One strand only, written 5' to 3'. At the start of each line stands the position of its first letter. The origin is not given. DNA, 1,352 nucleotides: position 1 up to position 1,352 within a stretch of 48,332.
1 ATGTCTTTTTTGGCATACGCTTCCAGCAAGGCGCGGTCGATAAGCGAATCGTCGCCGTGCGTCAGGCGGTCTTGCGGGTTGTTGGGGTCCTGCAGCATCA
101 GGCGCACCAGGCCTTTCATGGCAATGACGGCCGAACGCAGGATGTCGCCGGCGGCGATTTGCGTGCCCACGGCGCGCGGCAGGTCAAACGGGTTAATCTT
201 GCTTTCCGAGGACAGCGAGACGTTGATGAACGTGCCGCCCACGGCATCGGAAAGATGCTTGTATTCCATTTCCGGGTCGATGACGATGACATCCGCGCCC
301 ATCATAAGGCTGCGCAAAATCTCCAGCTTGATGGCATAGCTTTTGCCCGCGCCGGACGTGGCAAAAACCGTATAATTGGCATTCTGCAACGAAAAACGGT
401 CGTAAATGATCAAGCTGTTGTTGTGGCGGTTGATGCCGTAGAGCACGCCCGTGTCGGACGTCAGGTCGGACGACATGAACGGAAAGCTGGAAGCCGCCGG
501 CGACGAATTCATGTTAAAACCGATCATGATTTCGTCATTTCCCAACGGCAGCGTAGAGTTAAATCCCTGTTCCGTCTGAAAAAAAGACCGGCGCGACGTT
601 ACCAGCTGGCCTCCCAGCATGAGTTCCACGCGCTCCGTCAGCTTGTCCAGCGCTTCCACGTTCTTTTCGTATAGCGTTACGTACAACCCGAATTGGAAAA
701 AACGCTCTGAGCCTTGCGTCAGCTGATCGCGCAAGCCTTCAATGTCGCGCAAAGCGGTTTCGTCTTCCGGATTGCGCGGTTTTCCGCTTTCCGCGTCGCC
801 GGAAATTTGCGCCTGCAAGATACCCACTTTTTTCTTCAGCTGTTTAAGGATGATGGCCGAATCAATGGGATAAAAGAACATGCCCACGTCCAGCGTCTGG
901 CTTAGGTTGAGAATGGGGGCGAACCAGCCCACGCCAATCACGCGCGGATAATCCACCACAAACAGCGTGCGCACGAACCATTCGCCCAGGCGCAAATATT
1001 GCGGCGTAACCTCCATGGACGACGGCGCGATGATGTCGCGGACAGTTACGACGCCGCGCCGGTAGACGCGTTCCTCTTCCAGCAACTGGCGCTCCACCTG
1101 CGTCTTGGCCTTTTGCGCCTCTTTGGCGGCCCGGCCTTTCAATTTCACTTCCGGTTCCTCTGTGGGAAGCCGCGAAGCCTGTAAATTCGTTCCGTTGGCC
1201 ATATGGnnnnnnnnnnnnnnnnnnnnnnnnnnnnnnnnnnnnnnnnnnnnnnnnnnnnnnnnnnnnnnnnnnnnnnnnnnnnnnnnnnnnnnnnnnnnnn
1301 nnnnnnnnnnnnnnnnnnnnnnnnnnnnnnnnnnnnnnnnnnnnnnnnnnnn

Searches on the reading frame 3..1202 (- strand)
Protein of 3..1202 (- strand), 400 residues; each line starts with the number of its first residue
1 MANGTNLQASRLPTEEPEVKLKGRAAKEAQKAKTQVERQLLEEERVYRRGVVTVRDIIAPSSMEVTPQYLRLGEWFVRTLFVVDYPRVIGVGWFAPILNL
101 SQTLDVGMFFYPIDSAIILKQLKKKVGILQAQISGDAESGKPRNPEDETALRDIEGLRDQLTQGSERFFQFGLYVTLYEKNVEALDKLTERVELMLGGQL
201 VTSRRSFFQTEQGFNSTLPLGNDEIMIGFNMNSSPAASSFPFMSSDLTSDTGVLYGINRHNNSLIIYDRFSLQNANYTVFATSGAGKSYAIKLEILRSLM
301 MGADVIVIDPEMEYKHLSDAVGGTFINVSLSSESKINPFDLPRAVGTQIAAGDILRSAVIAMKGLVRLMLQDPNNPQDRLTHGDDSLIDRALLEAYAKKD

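Call 9: search_protein_families(library=pfam, proteins=[window:3-1202:-], max_evalue=0.001)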
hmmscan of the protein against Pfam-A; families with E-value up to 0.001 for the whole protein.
window:3-1202:- (400 aa): 2 families
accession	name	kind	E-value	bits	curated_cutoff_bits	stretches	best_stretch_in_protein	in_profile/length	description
PF01935.23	DUF87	-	2.5e-08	34.7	23.2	1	279-341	28-92/220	Helicase HerA, central domain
PF19044.6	P-loop_TraG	-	1e-06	28.2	25.8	1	272-344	27-99/413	TraG P-loop domain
